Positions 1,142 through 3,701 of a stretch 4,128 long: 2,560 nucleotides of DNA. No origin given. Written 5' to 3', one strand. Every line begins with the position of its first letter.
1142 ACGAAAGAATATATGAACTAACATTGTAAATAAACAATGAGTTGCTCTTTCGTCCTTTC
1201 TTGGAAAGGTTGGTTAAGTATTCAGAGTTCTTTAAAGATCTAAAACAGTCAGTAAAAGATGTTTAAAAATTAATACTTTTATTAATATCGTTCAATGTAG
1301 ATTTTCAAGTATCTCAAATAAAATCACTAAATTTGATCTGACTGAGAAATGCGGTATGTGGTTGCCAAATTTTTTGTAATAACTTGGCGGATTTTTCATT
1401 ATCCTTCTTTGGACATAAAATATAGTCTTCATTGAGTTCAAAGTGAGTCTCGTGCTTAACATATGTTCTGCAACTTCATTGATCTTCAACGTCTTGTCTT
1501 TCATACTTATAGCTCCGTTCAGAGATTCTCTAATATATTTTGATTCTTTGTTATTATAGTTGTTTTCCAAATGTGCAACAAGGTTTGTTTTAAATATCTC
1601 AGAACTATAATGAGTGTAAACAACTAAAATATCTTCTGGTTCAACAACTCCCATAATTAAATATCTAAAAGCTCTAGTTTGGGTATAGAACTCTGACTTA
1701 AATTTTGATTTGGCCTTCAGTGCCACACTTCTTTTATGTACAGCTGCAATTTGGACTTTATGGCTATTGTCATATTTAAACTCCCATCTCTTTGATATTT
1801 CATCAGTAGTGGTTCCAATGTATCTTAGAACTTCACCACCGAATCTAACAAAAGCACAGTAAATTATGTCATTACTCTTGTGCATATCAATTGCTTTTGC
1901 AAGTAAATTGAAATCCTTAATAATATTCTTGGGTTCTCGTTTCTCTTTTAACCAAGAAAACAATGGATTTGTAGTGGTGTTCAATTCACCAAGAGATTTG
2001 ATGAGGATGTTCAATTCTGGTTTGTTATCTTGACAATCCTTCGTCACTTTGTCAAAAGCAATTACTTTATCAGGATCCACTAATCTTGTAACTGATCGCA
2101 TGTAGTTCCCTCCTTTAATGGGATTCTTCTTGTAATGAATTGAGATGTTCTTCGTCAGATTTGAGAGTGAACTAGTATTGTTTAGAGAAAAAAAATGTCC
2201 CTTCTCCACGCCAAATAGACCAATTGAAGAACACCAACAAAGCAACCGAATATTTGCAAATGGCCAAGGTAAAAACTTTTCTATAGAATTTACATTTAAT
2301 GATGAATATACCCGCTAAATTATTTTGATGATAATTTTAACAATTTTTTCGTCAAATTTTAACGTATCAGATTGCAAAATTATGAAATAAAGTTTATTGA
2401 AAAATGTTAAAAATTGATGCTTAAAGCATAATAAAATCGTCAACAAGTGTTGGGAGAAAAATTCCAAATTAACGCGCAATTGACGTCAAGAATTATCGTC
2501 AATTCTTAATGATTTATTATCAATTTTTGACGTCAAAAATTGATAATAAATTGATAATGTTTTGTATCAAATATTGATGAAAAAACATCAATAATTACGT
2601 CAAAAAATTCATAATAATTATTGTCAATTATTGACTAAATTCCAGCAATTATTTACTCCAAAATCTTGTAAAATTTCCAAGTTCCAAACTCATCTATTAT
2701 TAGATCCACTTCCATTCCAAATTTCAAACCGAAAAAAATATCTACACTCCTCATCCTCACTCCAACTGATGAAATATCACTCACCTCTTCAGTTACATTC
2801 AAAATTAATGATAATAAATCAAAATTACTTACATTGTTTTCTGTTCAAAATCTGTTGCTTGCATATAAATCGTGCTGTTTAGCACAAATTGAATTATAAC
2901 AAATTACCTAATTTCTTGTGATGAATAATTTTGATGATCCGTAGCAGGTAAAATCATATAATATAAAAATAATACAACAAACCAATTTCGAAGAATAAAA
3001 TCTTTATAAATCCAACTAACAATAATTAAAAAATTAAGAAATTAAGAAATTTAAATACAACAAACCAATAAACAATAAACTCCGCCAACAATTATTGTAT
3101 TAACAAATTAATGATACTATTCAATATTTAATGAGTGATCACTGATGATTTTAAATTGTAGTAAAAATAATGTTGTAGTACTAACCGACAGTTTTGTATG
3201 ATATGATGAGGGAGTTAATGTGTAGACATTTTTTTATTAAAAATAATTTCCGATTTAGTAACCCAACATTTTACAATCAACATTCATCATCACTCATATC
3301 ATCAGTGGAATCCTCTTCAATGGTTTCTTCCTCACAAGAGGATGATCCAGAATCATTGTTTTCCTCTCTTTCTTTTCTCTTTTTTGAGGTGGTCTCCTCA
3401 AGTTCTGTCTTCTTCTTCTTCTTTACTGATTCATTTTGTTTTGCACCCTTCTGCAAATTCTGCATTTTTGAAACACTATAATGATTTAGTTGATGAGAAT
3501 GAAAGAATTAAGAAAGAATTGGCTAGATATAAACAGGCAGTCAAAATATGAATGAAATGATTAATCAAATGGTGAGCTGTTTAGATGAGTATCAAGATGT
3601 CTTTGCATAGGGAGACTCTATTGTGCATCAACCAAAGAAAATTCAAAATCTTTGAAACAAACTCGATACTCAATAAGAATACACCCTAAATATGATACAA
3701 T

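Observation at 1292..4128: Right two-thirds of the window looks like an accessory island: nuclease gene, palindromic control region, strand-asymmetric non-coding tract, low-complexity segment and transposase relic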

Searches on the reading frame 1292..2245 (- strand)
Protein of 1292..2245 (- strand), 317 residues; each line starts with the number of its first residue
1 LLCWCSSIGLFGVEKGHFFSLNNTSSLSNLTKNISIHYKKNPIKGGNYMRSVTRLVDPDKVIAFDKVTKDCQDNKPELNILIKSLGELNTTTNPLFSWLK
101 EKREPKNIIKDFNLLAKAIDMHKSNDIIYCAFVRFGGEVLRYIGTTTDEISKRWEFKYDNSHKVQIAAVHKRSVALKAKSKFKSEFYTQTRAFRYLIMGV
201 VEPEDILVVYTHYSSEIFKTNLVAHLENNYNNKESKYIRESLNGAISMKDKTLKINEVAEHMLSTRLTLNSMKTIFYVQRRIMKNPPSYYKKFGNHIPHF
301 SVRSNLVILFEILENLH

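Call 7: search_protein_families(library=pfam, proteins=[window:1292-2245:-], max_evalue=1)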
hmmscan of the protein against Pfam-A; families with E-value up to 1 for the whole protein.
window:1292-2245:- (317 aa): 0 families

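Call 8: find_homologous_proteins(query=window:1292-2245:-, max_evalue=0.001)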
Query window:1292-2245:- (317 aa): 1 proteins with E <= 0.001 among 1066 candidates.
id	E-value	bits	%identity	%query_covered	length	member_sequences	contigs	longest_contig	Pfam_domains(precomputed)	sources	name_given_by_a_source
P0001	8.7e-174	595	100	85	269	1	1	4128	-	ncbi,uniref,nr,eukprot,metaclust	ncbi:predicted protein [Naegleria gruberi]|uniref:Predicted protein n=1 Tax=Naegleria gruberi TaxID=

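Call 9: search_solved_structures(query=window:1292-2245:-, max_evalue=10, show_alignments=2)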
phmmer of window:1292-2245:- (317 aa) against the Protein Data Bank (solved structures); distinct sequences matched with E-value up to 10: 1.
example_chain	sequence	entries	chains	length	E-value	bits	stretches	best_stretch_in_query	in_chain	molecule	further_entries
1l2m_A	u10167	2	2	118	0.088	15.1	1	30-101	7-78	Rep protein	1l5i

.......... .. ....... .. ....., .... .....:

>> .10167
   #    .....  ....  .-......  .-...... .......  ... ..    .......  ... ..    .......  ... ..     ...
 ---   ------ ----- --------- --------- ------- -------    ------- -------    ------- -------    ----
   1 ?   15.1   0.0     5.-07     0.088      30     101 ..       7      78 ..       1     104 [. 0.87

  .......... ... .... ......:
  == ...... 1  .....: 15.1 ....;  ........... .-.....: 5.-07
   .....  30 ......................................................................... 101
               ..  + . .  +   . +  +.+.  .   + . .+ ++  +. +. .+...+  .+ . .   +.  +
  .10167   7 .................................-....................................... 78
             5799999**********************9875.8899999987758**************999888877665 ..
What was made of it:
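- Weak PDB match of ORF residues 30-101 to a geminivirus Rep nuclease domain (E 0.088, call 9). The match is not significant and does not keep the HUH motif (PELNIL against PHLHIL, call 9).
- Tried and rejected: The geminivirus Rep match (E 0.088) was rejected because the catalytic motif is not kept (call 9).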

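Call 10: find_encoding_contigs(protein=P0001, flank=10000)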
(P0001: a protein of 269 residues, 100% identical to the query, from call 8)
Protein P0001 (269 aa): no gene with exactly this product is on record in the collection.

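Call 25: search_protein_representatives(protein=window:1292-2245:-)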
Query: 317 residues. Proteins with E-value up to 0.001 (for the whole library): 2; up to 1e-10: 2; up to 1e-30: 1. The best 2 are listed.
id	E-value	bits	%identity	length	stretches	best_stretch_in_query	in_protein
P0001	2.8e-174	594.7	100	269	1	49-317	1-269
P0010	7.6e-17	77.8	41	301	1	121-230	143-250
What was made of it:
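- ORF is single-copy and orphan: calls 8, 25. The ORF is lineage-restricted (calls 8, 25).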

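Call 29: find_encoding_contigs(protein=P0010, flank=10000)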
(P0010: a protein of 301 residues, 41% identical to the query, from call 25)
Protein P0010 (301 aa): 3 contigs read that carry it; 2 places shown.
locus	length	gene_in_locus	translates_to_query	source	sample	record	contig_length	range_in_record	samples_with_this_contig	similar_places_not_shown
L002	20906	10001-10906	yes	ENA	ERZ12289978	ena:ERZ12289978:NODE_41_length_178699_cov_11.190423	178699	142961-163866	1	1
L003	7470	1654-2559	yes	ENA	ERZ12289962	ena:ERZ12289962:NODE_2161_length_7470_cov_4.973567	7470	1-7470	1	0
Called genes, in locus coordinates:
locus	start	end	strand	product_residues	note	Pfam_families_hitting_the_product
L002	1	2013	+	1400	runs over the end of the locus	-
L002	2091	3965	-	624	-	-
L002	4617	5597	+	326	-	-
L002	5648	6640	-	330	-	-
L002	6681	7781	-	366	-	-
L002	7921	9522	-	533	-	PF12796:Ank_2 (weak), PF13606:Ank_3 (faint), PF00023:Ank (faint), PF24521:Ank_KRIT1 (faint), PF13857:Ank_5 (faint), PF12796:Ank_2, PF13637:Ank_4, PF00651:BTB (weak)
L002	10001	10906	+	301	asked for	-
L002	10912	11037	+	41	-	-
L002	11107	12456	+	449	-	-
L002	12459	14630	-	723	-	PF13475:DUF4116 (faint)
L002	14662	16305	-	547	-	-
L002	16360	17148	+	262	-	-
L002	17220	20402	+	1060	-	-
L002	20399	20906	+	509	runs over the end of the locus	-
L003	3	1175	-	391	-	?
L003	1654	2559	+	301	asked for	-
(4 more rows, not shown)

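Call 32: search_protein_families(library=pfam, proteins=[L002:37-2013:+, L002:2091-3965:-, L002:4617-5597:+, L002:5648-6640:-, L002:6681-7781:-, L002:11107-12456:+, L002:12459-14630:-, L002:14662-16305:-, L002:16360-17148:+, L002:17220-20402:+], max_evalue=0.01)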
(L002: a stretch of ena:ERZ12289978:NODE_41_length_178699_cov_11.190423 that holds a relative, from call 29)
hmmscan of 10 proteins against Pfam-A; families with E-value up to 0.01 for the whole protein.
L002:37-2013:+ (658 aa): 0 families

L002:2091-3965:- (624 aa): 0 families

L002:4617-5597:+ (326 aa): 0 families

L002:5648-6640:- (330 aa): 2 families
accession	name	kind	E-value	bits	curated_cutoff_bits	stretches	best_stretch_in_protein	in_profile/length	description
PF12937.12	F-box-like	-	0.00093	19.4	24.3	1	31-61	8-37/47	F-box-like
PF00646.38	F-box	-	0.0047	17.3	20.5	0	28-65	5-41/43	F-box domain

L002:6681-7781:- (366 aa): 0 families

L002:11107-12456:+ (449 aa): 2 families
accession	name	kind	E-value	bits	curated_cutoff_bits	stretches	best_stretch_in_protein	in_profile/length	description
PF24807.1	WD40_CDC20-Fz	-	6.4e-05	22.8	200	1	235-319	45-131/292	CDC20/Fizzy WD40 domain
PF12894.13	ANAPC4_WD40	-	0.001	19.7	22.9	0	299-326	48-75/91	Anaphase-promoting complex subunit 4 WD40 domain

L002:12459-14630:- (723 aa): 1 family
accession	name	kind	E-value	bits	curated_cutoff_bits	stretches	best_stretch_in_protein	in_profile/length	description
PF13475.11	DUF4116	-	1.1e-11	44.5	24.9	2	257-294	1-38/49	Domain of unknown function (DUF4116)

L002:14662-16305:- (547 aa): 1 family
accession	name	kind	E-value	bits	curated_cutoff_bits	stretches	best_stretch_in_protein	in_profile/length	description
PF14073.11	Cep57_CLD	-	0.0017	18.9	28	1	360-531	8-177/178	Centrosome localisation domain of Cep57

L002:16360-17148:+ (262 aa): 0 families

L002:17220-20402:+ (1060 aa): 0 families

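Call 42: search_protein_families(library=pfam, proteins=[P0010], max_evalue=10)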
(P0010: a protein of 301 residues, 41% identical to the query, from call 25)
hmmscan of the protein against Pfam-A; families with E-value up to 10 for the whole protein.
P0010 (301 aa): 4 families
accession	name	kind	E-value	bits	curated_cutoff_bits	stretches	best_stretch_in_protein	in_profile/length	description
PF15681.10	LAX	-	0.058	12.7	27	1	28-49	20-41/350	Lymphocyte activation family X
PF02520.22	ANIS5_cation-bd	-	0.06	13.9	29.3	1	43-83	52-92/109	SXP/RAL-2 family protein Ani s 5-like, metal-binding domain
PF01708.21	Gemini_mov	-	0.088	13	25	1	20-44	36-60/92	Geminivirus putative movement protein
PF13195.11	DUF4011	-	0.1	13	22.2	1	43-154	15-104/158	Protein of unknown function (DUF4011)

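Call 51: predict_structure(alignment_id=A1)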
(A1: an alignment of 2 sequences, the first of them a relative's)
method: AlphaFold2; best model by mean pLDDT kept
length: 269 residues; sequences in the alignment: 2
mean_pLDDT: 31.7   pTM: 0.28
mean pLDDT of the five models: 31.7, 30.0, 29.2, 28.1, 27.7
residues with pLDDT >= 90: 0; 70-90: 0; 50-70: 1; < 50: 268
segments of 3 or more residues with pLDDT < 50: 1-93, 95-269
pLDDT, mean of each block of 10 residues (from residue 1): 22 23 24 26 33 34 39 40 43 45 31 38 36 32 33 29 34 41 40 35 28 25 22 27 27 24 24
secondary structure, 60 per line:
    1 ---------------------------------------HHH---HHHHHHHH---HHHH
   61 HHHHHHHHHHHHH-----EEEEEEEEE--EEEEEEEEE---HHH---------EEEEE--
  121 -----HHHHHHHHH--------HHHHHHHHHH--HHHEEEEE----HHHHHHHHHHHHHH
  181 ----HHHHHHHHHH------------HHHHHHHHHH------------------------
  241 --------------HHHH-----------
elements in order: H46-53 H57-73 E79-87 E90-98 E114-118 H126-134 H143-152 E158-162 H167-180 H185-194 H207-216 H255-258
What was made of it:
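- On GIY-YIG nuclease superfamily: The AlphaFold2 model from a 2-sequence alignment has pLDDT 31.7 (call 51), so no fold search was justified.
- Tried and rejected: The AlphaFold2 model was unusable (pLDDT 31.7, call 51), so no fold search was run.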

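Call 52: search_solved_structures(query=A1, max_evalue=10, show_alignments=3)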
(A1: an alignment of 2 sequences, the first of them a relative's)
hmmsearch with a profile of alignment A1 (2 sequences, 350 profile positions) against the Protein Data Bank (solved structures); distinct sequences matched with E-value up to 10: 6.
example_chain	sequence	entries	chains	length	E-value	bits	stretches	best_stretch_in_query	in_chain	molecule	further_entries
8yns_N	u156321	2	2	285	0.24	13.6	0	206-250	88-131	Glue molecule 4-9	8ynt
6y75_B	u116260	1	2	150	0.34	13.1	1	272-326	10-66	NAD(P)(+)--arginine ADP-ribosyltransferase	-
6tmm_BBB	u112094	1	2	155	0.35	13.1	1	272-326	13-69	NAD(P)(+)--arginine ADP-ribosyltransferase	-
6y75_A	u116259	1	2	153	0.35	13.1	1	272-326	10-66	NAD(P)(+)--arginine ADP-ribosyltransferase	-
6tmm_AAA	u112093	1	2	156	0.35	13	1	272-326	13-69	NAD(P)(+)--arginine ADP-ribosyltransferase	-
2x1q_A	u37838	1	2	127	1.4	11.1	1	204-252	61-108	GELSOLIN NANOBODY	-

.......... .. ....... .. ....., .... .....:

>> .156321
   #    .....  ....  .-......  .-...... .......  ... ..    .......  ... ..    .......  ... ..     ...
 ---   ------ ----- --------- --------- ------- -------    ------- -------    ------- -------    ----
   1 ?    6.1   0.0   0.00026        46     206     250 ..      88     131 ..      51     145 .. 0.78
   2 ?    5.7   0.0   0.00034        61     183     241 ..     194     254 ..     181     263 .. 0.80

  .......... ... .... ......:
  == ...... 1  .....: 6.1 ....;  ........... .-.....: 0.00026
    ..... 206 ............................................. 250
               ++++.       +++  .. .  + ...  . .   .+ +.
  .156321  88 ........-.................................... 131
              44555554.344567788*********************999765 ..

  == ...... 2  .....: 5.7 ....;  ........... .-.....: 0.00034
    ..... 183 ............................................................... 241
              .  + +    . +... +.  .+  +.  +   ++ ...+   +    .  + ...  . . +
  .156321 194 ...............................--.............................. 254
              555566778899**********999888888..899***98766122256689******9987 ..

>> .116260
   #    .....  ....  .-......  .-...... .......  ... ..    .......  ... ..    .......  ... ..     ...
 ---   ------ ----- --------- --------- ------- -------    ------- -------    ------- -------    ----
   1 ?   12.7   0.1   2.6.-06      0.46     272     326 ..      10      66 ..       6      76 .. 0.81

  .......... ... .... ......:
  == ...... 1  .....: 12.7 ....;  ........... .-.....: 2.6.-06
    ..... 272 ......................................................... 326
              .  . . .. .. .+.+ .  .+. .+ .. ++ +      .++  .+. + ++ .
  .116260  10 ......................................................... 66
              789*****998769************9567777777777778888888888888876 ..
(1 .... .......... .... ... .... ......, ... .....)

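Call 53: search_protein_families(library=phrogs, proteins=[P0001, P0010, window:1292-2245:-], max_evalue=10)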
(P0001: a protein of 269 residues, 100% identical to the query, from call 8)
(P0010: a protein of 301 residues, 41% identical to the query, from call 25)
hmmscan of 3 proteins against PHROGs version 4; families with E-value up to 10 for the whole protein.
P0001 (269 aa): 1 family
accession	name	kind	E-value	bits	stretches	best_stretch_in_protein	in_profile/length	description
phrog_2718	-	unknown function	0.47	11.7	1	164-208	30-74/77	-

P0010 (301 aa): 0 families

window:1292-2245:- (317 aa): 1 family
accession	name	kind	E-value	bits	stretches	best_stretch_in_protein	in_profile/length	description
phrog_2718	-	unknown function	0.66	11.2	1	212-256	30-74/77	-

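Call 54: search_protein_families(library=ncbifam, proteins=[P0001, P0010], max_evalue=10)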
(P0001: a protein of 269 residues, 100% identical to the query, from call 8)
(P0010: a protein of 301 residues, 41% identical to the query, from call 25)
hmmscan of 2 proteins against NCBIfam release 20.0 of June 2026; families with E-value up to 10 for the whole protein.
P0001 (269 aa): 0 families

P0010 (301 aa): 2 families
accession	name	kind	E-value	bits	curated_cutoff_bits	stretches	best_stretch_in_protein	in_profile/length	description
NF033483.0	PknB_PASTA_kin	equivalog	0.05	12.6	450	1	18-100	330-415/563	Stk1 family PASTA domain-containing Ser/Thr kinase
NF047454.1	SphinmyaseLepto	equivalog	0.25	10.6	400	1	16-87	16-86/235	sphingomyelinase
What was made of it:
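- Tried and rejected: Pfam, PHROGs, NCBIfam and PDB searches on the ORF and on P0010 found nothing significant (calls 7, 9, 52-54).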

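Call 55: find_related_loci(query=A1, collection=viral_contigs, flank=5000)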
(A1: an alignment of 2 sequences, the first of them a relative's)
Query A1 (269 aa) in viral_contigs; peptide patterns used: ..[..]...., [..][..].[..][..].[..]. (x = any residue, [..] = any of these).
268 stretches matched a pattern, but none encodes a relative of the query by tblastn (E <= 1e-3).
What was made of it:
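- No relatives in 2.9 million viral contigs (call 55).
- Tried and rejected: A viral-contig scan for the ORF family found nothing (call 55).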

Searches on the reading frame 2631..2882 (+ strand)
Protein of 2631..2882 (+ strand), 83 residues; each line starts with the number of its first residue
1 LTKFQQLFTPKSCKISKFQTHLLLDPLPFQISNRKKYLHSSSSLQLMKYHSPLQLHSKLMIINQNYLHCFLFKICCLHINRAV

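Call 7: search_protein_families(library=pfam, proteins=[window:2631-2882:+], max_evalue=1)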
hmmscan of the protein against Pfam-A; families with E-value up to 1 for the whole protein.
window:2631-2882:+ (83 aa): 0 families
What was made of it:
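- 2641..2900 (+): C-rich, G-poor tract (59 C, 19 G) with no recognisable coding; origin unknown. An 83-aa ORF here has no Pfam hit (call 7).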

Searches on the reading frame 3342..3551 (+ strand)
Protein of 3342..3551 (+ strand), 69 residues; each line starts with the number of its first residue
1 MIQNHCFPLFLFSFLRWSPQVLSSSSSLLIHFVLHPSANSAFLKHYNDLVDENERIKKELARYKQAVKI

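Call 7: search_protein_families(library=pfam, proteins=[window:3342-3551:+], max_evalue=1)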
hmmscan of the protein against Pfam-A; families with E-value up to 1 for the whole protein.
window:3342-3551:+ (69 aa): 1 family
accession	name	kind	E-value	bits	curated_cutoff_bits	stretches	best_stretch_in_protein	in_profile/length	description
PF24383.1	DUF7539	-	0.12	13.1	27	1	23-67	71-116/128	Family of unknown function (DUF7539)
